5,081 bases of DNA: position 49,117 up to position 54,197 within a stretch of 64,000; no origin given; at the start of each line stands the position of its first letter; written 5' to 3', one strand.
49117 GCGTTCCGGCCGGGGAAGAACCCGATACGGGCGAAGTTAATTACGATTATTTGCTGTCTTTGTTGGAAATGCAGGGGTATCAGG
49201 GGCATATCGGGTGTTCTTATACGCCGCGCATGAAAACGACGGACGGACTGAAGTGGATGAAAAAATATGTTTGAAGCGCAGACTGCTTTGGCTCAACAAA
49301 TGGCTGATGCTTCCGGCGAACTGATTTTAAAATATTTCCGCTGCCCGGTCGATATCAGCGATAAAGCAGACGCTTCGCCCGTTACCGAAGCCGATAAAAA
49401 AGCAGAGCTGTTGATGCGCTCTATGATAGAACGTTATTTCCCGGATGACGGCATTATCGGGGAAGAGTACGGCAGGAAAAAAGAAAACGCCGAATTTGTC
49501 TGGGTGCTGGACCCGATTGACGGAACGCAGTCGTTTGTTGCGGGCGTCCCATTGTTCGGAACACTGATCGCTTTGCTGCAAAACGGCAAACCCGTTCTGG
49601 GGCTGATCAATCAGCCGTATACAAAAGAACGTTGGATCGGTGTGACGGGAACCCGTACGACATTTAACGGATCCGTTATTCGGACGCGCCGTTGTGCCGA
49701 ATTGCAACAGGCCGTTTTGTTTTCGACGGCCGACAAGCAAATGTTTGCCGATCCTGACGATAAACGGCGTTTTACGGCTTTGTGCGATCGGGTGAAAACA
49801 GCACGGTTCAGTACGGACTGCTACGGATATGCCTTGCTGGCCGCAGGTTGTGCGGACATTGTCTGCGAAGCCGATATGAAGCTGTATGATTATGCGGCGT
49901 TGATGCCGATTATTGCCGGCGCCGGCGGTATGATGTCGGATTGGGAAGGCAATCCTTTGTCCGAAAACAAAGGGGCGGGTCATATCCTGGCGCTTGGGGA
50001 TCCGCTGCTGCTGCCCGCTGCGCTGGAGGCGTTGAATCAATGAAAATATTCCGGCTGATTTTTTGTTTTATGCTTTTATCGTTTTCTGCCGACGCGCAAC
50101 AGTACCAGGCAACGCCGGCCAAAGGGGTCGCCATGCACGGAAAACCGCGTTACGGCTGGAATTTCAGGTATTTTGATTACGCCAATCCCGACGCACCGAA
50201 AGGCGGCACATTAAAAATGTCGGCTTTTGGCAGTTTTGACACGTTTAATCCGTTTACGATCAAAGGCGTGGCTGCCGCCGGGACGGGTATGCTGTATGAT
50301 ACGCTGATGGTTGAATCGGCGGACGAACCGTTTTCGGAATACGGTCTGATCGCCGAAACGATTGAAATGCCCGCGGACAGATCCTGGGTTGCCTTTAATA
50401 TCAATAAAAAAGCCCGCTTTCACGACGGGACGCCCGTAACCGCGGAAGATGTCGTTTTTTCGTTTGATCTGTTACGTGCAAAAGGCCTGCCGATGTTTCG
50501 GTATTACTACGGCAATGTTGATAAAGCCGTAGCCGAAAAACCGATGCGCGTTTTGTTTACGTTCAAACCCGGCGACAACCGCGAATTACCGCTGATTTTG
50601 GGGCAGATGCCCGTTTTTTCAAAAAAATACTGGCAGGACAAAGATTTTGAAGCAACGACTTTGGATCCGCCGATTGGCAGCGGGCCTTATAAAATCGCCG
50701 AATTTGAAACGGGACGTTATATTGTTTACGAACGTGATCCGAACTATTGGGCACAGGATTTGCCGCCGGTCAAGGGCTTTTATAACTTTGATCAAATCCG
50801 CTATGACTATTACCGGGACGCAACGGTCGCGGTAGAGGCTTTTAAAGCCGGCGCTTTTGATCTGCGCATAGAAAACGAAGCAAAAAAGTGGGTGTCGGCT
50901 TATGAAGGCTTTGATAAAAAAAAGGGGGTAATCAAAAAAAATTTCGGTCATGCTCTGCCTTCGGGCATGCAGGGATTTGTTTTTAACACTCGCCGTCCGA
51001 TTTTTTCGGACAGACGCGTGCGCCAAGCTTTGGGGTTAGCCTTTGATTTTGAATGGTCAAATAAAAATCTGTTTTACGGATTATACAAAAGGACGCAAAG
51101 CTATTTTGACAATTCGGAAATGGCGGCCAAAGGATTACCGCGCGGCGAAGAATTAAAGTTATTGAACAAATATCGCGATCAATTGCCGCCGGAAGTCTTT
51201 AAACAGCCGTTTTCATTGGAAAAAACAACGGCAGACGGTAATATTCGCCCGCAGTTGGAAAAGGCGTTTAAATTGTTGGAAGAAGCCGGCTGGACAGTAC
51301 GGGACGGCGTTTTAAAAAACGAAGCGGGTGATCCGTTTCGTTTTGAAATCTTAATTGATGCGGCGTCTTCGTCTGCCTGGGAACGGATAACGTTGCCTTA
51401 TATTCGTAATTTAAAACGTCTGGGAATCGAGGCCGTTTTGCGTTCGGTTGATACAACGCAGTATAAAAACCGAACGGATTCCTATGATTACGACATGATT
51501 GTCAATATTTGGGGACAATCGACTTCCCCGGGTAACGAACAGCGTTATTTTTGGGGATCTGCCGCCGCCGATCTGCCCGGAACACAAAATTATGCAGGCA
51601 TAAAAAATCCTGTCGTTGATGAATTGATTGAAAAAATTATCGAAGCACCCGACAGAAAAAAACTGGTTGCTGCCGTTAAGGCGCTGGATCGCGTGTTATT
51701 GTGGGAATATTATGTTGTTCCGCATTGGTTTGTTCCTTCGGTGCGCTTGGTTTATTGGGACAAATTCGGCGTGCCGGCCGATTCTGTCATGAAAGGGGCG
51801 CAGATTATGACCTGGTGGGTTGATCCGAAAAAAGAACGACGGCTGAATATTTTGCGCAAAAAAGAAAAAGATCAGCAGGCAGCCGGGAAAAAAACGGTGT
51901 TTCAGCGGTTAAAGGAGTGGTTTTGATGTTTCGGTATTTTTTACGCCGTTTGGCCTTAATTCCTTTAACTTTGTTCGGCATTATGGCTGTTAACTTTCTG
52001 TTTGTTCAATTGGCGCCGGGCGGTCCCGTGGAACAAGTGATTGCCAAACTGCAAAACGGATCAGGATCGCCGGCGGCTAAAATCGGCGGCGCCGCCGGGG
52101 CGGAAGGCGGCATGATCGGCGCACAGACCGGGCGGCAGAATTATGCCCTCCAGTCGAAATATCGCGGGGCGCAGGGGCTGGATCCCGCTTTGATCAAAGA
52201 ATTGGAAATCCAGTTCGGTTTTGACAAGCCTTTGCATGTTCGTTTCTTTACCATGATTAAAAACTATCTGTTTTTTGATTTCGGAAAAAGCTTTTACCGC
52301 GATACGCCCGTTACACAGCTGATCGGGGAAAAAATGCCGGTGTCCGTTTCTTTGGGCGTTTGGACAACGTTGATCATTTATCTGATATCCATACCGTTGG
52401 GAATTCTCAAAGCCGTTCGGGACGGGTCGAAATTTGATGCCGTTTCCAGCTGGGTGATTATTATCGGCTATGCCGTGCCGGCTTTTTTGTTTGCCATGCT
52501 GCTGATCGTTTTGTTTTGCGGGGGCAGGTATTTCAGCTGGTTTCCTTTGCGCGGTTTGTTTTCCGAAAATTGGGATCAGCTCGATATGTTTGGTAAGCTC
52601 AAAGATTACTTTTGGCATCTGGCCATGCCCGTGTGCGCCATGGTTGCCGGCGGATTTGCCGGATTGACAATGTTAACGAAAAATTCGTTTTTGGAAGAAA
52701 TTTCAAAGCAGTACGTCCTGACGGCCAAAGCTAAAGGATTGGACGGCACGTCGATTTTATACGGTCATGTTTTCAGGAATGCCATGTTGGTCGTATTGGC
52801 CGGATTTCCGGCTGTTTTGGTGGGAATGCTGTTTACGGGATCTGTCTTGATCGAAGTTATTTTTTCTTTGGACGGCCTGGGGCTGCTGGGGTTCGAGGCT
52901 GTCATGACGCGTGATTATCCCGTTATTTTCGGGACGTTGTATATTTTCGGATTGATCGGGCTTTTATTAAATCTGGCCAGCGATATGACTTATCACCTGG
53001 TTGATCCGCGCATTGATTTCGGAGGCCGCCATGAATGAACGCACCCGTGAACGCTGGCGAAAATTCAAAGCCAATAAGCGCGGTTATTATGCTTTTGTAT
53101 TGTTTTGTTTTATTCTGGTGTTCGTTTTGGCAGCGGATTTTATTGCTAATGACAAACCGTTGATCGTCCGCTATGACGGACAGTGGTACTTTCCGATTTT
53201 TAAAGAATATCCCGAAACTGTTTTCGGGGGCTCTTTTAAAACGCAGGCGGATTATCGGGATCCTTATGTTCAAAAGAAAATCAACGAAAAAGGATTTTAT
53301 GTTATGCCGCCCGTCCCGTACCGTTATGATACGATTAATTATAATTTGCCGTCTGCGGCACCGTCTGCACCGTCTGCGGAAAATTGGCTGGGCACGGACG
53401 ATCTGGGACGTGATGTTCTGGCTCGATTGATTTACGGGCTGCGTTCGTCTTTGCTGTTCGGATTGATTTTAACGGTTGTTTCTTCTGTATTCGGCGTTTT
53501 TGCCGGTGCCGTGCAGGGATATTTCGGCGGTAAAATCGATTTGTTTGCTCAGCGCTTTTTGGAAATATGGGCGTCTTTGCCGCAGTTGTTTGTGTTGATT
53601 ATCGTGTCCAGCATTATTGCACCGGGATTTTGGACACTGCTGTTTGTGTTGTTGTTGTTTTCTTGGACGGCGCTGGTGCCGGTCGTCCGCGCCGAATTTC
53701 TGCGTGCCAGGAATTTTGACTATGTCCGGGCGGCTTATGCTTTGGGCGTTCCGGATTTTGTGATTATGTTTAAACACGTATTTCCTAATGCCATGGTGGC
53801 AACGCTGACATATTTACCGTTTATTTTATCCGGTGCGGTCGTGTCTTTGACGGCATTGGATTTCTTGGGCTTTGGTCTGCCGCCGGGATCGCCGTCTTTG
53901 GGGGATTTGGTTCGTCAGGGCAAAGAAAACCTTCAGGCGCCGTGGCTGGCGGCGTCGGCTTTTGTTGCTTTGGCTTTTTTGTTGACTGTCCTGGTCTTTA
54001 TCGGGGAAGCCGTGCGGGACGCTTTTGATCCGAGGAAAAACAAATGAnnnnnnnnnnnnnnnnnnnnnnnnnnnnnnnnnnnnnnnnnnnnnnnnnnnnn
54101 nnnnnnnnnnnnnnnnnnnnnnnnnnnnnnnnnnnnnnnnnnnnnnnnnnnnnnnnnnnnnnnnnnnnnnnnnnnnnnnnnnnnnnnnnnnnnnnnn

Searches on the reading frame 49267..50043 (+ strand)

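Call 15: search_protein_families(library=pfam, proteins=[window:49267-50043:+], max_evalue=1e-7)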
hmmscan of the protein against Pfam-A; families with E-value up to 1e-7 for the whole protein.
window:49267-50043:+ (258 aa): 1 family
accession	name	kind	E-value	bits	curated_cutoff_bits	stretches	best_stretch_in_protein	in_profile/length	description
PF00459.30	Inositol_P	-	4.4e-52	177.7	27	1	6-240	6-252/271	Inositol monophosphatase family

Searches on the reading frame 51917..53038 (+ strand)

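Call 16: search_protein_families(library=pfam, proteins=[window:51917-53038:+], max_evalue=0.00001)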
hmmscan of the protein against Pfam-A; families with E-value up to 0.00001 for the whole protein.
window:51917-53038:+ (373 aa): 1 family
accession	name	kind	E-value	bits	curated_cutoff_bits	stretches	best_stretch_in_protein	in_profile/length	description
PF00528.27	BPD_transp_1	-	9.8e-36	123.6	26.4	1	159-366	2-182/184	Binding-protein-dependent transport system inner membrane component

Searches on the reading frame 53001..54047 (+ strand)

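Call 16: search_protein_families(library=pfam, proteins=[window:53001-54047:+], max_evalue=0.00001)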
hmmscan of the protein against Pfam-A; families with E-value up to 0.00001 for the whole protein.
window:53001-54047:+ (348 aa): 1 family
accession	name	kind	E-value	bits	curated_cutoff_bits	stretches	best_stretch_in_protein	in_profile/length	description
PF00528.27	BPD_transp_1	-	4.2e-28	98.7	26.4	1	165-347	1-183/184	Binding-protein-dependent transport system inner membrane component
